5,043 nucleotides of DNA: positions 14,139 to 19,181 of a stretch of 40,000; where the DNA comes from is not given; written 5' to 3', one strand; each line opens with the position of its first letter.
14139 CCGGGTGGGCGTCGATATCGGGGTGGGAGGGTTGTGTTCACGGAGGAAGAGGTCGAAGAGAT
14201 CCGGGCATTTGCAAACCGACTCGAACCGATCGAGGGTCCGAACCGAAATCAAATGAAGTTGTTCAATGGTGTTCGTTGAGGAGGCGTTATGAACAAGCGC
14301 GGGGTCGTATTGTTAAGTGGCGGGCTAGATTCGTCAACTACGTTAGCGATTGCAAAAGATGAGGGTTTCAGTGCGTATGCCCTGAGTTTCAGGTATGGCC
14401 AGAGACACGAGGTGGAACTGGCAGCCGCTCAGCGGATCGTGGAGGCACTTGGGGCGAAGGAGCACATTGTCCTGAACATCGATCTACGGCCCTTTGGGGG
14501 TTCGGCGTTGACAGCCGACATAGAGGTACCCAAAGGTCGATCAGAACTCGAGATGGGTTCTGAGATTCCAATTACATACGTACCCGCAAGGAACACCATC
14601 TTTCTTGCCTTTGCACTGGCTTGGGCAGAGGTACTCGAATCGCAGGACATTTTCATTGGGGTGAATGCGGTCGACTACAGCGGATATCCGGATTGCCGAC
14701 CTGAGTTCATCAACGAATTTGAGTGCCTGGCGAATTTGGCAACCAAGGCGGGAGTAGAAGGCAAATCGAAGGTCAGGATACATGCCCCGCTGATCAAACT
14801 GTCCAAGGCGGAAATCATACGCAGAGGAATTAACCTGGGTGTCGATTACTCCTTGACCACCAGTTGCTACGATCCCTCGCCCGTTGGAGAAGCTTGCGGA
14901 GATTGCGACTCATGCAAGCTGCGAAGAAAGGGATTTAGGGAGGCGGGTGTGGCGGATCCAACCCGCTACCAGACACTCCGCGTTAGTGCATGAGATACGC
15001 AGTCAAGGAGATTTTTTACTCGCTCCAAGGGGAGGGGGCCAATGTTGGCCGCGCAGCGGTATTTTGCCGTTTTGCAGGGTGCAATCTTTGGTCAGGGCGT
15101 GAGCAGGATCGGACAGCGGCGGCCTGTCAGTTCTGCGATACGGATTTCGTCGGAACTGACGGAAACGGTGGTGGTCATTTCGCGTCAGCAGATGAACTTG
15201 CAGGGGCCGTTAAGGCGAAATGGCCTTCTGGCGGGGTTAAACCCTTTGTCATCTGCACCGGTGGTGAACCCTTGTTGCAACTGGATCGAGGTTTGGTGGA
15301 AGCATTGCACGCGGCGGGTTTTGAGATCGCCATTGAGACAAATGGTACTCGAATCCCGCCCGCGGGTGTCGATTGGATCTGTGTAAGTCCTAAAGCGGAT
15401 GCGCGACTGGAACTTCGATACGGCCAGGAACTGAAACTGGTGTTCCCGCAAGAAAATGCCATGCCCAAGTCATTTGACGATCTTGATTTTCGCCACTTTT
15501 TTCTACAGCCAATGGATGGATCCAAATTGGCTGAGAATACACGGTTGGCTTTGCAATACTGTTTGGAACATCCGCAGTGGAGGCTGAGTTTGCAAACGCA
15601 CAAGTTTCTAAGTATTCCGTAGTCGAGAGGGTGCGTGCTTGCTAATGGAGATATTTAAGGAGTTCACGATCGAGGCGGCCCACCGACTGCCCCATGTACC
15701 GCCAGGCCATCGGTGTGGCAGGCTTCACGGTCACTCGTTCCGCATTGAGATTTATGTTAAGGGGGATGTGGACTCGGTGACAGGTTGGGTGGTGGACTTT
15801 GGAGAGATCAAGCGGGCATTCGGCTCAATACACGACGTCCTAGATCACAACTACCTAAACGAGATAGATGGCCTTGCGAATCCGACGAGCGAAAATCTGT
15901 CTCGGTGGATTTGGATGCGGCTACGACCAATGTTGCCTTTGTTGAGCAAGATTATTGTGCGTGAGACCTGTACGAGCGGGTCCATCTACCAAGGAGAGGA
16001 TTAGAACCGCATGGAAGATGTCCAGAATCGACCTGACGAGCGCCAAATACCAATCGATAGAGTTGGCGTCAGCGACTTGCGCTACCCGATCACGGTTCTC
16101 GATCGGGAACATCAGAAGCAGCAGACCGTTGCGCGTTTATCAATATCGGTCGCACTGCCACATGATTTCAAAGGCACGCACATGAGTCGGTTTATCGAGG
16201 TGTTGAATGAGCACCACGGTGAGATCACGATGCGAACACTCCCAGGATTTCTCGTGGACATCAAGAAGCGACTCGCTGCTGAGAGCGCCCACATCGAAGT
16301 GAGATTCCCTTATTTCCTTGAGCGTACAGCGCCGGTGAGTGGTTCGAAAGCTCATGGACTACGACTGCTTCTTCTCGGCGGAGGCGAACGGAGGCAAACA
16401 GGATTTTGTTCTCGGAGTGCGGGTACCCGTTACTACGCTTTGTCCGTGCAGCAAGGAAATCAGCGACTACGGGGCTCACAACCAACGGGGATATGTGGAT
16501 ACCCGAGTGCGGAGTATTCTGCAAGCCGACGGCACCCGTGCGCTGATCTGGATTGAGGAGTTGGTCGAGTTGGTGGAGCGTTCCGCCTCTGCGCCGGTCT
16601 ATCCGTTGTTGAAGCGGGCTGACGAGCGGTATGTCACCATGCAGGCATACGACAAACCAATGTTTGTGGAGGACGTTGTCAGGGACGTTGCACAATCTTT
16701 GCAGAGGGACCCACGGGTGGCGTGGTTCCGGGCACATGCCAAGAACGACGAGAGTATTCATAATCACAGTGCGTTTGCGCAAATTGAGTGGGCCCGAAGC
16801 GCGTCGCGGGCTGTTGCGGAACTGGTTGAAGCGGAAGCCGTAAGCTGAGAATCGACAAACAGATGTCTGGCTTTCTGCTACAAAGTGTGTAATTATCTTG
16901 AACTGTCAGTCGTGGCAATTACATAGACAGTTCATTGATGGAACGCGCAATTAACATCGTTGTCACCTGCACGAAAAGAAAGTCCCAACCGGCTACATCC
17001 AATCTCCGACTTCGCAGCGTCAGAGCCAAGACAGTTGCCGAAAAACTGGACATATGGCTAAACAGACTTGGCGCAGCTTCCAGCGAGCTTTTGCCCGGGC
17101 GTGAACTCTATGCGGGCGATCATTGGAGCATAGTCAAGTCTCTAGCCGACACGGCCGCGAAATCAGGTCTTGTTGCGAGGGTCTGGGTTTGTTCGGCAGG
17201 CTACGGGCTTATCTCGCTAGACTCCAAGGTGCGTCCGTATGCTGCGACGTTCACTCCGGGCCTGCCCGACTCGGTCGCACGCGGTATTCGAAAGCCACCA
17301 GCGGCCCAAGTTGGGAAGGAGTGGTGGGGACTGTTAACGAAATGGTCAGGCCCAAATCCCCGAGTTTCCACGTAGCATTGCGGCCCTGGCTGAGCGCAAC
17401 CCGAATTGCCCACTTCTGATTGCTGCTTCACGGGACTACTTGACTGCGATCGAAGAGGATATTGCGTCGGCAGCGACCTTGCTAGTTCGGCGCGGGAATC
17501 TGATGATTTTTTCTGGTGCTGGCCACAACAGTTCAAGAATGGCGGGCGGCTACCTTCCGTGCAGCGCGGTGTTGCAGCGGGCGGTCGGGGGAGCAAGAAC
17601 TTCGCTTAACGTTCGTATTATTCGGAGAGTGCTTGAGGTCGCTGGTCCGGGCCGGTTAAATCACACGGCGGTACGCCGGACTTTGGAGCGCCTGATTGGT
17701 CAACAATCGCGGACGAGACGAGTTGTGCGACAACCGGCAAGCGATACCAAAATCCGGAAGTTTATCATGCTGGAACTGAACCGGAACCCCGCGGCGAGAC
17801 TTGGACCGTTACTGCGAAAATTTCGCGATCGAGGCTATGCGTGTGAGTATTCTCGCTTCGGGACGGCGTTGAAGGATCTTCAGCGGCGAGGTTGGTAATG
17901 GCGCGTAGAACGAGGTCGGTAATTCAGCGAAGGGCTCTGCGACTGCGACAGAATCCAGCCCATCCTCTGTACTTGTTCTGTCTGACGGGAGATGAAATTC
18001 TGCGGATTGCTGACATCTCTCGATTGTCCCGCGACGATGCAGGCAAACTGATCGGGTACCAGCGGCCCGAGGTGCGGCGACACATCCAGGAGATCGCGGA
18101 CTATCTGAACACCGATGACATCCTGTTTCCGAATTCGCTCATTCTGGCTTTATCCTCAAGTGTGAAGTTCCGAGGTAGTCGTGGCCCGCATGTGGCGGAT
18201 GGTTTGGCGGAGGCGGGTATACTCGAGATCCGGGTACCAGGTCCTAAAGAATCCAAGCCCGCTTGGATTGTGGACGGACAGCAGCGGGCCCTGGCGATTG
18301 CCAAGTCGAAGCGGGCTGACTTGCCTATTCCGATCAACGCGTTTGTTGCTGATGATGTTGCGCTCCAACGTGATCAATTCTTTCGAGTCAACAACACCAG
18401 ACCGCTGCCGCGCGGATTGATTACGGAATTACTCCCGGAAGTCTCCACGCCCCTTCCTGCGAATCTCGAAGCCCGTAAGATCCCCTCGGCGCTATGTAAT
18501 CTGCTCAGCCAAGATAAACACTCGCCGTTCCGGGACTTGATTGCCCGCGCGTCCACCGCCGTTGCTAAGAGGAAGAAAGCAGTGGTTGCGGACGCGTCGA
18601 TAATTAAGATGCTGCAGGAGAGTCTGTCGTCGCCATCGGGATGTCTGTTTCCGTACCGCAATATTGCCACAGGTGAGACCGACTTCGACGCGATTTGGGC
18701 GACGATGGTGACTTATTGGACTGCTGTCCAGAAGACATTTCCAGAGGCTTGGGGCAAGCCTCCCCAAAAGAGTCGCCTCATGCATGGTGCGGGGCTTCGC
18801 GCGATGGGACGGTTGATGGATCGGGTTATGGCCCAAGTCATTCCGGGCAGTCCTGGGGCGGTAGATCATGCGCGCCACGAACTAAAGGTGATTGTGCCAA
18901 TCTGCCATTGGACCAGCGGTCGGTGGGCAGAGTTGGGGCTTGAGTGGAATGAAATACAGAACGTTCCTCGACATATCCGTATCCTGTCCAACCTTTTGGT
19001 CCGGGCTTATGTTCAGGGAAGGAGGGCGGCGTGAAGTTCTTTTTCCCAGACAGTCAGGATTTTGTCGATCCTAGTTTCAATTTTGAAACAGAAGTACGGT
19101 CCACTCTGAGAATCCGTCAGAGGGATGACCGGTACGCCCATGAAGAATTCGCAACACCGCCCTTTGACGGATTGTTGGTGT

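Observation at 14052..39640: Self-contained Dpd-type 7-deazaguanine DNA modification/restriction island (~25.6 kb, 17 co-oriented genes)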

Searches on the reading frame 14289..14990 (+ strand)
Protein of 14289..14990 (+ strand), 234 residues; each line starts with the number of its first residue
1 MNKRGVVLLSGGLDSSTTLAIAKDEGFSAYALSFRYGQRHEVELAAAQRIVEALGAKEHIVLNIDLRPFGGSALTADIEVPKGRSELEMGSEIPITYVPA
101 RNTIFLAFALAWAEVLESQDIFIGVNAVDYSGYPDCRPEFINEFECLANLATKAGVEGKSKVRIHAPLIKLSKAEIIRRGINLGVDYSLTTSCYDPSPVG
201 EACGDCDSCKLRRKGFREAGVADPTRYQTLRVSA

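Call 4: search_protein_families(library=ncbifam, proteins=[window:14289-14990:+], max_evalue=0.001)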
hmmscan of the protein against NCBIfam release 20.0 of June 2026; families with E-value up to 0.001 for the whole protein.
window:14289-14990:+ (234 aa): 5 families
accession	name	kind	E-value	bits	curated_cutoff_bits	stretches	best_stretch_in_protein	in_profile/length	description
TIGR00364.1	TIGR00364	equivalog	1.3e-58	197.9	150.3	1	6-212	2-201/201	7-cyano-7-deazaguanine synthase QueC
NF008317.0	PRK11106.1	equivalog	2e-38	132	378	1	3-218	2-212/231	7-cyano-7-deazaguanine synthase QueC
TIGR00032.1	argG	equivalog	0.00015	21.2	268.2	1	7-62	4-58/394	argininosuccinate synthase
TIGR01536.1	asn_synth_AEB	equivalog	0.00025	20.2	267.1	1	7-60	257-312/517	asparagine synthase (glutamine-hydrolyzing)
NF041925.1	QatC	equivalog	0.00078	18.4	280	0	200-229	299-328/398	Qat anti-phage system QueC-like protein QatC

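Call 13: search_protein_families(library=padloc, proteins=[window:14289-14990:+], max_evalue=0.001)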
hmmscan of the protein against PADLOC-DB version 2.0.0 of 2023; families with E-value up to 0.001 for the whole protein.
window:14289-14990:+ (234 aa): 1 family
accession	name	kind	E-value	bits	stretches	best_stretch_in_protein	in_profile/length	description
PDLC00911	QueC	-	1.3e-20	72.4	2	87-214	67-183/190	QueC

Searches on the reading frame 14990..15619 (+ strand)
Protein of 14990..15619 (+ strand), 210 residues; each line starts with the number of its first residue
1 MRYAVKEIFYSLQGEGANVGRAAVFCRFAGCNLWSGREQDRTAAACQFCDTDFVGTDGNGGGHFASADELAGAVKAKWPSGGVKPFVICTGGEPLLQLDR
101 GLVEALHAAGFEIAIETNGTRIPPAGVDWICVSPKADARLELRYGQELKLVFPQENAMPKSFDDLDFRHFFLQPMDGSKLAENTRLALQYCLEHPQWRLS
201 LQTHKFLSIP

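Call 4: search_protein_families(library=ncbifam, proteins=[window:14990-15619:+], max_evalue=0.001)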
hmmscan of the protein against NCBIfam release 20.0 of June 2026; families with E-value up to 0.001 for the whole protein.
window:14990-15619:+ (210 aa): 6 families
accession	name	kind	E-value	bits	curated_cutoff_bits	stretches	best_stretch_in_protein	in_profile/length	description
TIGR04508.1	queE_Cx14CxxC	equivalog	6.2e-107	356.1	240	1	3-209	1-207/208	7-carboxy-7-deazaguanine synthase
TIGR04322.1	rSAM_QueE_Ecoli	equivalog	7e-20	71.4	200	1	9-209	1-214/215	7-carboxy-7-deazaguanine synthase QueE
TIGR03963.1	rSAM_QueE_Clost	equivalog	1.7e-15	57.3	260.1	1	3-120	1-103/219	putative 7-carboxy-7-deazaguanine synthase QueE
TIGR04349.1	rSAM_QueE_gams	hypoth_equivalog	2e-15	57.1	300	1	5-120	3-99/210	7-carboxy-7-deazaguanine synthase QueE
TIGR03365.1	Bsubt_queE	equivalog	9.7e-12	44.9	206.1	1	4-136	4-128/238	7-carboxy-7-deazaguanine synthase QueE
TIGR02495.1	NrdG2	equivalog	0.00032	20.1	131.15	1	46-121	30-101/193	anaerobic ribonucleoside-triphosphate reductase activating protein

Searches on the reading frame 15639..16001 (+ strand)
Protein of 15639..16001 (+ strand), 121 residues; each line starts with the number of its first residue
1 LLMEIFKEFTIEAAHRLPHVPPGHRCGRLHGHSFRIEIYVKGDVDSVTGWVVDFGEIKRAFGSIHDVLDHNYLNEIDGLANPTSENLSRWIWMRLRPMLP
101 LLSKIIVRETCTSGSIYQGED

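Call 4: search_protein_families(library=ncbifam, proteins=[window:15639-16001:+], max_evalue=0.001)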
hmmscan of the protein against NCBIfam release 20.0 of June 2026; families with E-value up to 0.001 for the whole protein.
window:15639-16001:+ (121 aa): 3 families
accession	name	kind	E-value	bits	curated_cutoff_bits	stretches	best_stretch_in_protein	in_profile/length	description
TIGR03367.1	queuosine_QueD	equivalog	4.1e-30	104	89.25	1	4-96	1-91/92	6-carboxytetrahydropterin synthase QueD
TIGR00039.1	6PTHBS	subfamily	2.5e-29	102.1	125.5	1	3-120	2-122/124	6-pyruvoyl tetrahydropterin synthase/6-carboxytetrahydropterin synthase family protein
TIGR03112.1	6_pyr_pter_rel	hypoth_equivalog_domain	0.00051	20.3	69.35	1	24-99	17-90/113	6-pyruvoyl tetrahydropterin synthase-related domain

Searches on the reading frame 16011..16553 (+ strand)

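Call 4: search_protein_families(library=ncbifam, proteins=[window:16011-16553:+], max_evalue=0.001)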
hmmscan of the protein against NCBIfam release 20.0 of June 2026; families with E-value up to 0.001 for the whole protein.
window:16011-16553:+ (181 aa): 3 families
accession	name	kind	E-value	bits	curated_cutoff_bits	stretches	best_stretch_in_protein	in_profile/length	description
NF010200.1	PRK13674.1-1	equivalog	2.8e-31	109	215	1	2-114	1-117/270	GTP cyclohydrolase FolE2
TIGR00294.2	TIGR00294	equivalog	2e-11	43.6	220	1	3-114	2-121/302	GTP cyclohydrolase MptA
NF010204.0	PRK13675.1-1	equivalog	2.6e-05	23.8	468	1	4-71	5-71/267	GTP cyclohydrolase IV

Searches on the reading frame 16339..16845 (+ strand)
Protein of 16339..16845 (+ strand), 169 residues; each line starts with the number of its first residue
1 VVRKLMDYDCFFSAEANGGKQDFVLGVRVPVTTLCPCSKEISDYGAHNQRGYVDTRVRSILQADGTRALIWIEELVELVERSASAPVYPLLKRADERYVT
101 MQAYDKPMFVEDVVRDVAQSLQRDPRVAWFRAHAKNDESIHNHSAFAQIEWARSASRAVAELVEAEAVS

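Call 4: search_protein_families(library=ncbifam, proteins=[window:16339-16845:+], max_evalue=0.001)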
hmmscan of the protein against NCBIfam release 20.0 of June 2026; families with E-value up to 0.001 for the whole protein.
window:16339-16845:+ (169 aa): 3 families
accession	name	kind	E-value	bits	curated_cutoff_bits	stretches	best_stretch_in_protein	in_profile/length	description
NF010200.1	PRK13674.1-1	equivalog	6.7e-49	166.8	215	1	5-151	118-270/270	GTP cyclohydrolase FolE2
TIGR00294.2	TIGR00294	equivalog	2e-24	86.3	220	1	45-150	187-291/302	GTP cyclohydrolase MptA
NF010204.0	PRK13675.1-1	equivalog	6.3e-15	55.3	468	1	20-148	142-264/267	GTP cyclohydrolase IV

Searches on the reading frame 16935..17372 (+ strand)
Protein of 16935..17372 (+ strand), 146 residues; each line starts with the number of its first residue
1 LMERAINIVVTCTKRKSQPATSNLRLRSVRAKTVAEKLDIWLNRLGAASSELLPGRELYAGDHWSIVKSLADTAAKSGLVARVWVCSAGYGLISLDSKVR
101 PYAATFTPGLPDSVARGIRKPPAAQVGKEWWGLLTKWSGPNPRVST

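Call 4: search_protein_families(library=ncbifam, proteins=[window:16935-17372:+], max_evalue=0.001)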
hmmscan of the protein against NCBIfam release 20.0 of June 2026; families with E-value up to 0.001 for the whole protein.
window:16935-17372:+ (146 aa): 0 families

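Call 7: search_protein_families(library=pfam, proteins=[window:16935-17372:+], max_evalue=0.01)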
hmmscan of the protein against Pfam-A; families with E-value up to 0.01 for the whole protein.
window:16935-17372:+ (146 aa): 1 family
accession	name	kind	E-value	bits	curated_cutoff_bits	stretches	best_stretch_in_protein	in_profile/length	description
PF21818.3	DUF6884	-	0.0027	18.3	30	1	53-106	15-63/135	Family of unknown function (DUF6884)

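Call 13: search_protein_families(library=padloc, proteins=[window:16935-17372:+], max_evalue=0.001)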
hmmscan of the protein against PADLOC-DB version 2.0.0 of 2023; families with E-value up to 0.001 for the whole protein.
window:16935-17372:+ (146 aa): 7 families
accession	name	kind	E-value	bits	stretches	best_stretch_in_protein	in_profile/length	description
PDLC02817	DpdC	-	1.5e-38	130.8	1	4-133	2-124/299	DpdC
PDLC02818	DpdC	-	2.2e-25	87.6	1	5-138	3-135/319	DpdC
PDLC02815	DpdC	-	1e-18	65.8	1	7-135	8-127/312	DpdC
PDLC02820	DpdC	-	3.7e-10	38.1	1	5-136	3-133/165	DpdC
PDLC02816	DpdC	-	0.0001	19.7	1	8-109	6-104/313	DpdC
PDLC02813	DpdC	-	0.00083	16.8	1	4-108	2-100/310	DpdC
PDLC04712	PDC-M57A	-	0.00097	17.5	0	79-106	40-67/138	-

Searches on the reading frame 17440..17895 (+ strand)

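Call 4: search_protein_families(library=ncbifam, proteins=[window:17440-17895:+], max_evalue=0.001)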
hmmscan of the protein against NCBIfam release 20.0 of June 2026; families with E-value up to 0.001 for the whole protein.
window:17440-17895:+ (152 aa): 0 families

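Call 7: search_protein_families(library=pfam, proteins=[window:17440-17895:+], max_evalue=0.01)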
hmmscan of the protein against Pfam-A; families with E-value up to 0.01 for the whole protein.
window:17440-17895:+ (152 aa): 0 families

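Call 13: search_protein_families(library=padloc, proteins=[window:17440-17895:+], max_evalue=0.001)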
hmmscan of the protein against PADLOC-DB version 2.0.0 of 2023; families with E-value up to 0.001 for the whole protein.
window:17440-17895:+ (152 aa): 7 families
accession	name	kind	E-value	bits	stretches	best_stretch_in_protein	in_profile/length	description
PDLC02817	DpdC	-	7.4e-25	85.9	1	2-142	154-288/299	DpdC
PDLC02814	DpdC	-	1.2e-19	68.8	1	39-141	40-142/151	DpdC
PDLC02818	DpdC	-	2e-15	54.9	1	2-149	167-316/319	DpdC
PDLC02823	DpdC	-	3e-07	28.5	1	6-147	72-215/223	DpdC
PDLC02815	DpdC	-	4.8e-05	20.9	1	48-148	204-306/312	DpdC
PDLC02813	DpdC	-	0.00017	19.1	1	100-147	255-303/310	DpdC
PDLC02821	DpdC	-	0.00082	17.2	1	100-148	118-166/170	DpdC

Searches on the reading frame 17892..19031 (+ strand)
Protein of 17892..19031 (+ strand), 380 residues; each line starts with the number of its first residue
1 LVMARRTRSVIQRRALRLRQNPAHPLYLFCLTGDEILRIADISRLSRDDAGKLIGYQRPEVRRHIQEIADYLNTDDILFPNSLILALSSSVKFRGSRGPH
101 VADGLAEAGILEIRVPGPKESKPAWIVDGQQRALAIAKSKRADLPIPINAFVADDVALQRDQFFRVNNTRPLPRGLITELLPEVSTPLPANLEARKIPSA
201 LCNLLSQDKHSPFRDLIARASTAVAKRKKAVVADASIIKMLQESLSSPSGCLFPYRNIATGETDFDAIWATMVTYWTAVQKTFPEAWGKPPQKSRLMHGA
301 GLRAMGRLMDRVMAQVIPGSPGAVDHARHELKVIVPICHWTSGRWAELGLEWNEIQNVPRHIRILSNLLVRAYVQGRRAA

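Call 4: search_protein_families(library=ncbifam, proteins=[window:17892-19031:+], max_evalue=0.001)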
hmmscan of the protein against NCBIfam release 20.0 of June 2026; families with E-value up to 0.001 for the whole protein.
window:17892-19031:+ (380 aa): 3 families
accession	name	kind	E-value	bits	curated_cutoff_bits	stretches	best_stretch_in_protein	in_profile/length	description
NF041060.1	DpdB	equivalog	2.3e-127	424.7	300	1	12-369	2-352/352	DGQHR domain-containing protein DpdB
TIGR03187.1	DGQHR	domain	5.1e-68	229.8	58.85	1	15-313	1-276/276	DGQHR domain-containing protein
TIGR04172.1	DGQHR_dnd_1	hypoth_equivalog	2.8e-15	56.2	450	1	17-224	5-216/381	DNA phosphorothioation-associated DGQHR protein 1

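Call 13: search_protein_families(library=padloc, proteins=[window:17892-19031:+], max_evalue=0.001)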
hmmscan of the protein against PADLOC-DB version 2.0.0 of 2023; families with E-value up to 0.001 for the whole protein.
window:17892-19031:+ (380 aa): 2 families
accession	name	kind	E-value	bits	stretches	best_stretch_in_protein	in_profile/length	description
PDLC02811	DpdB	-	2.2e-144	478.8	1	9-378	3-367/370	DpdB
PDLC02812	DpdB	-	6e-22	76.1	1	31-353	25-346/400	DpdB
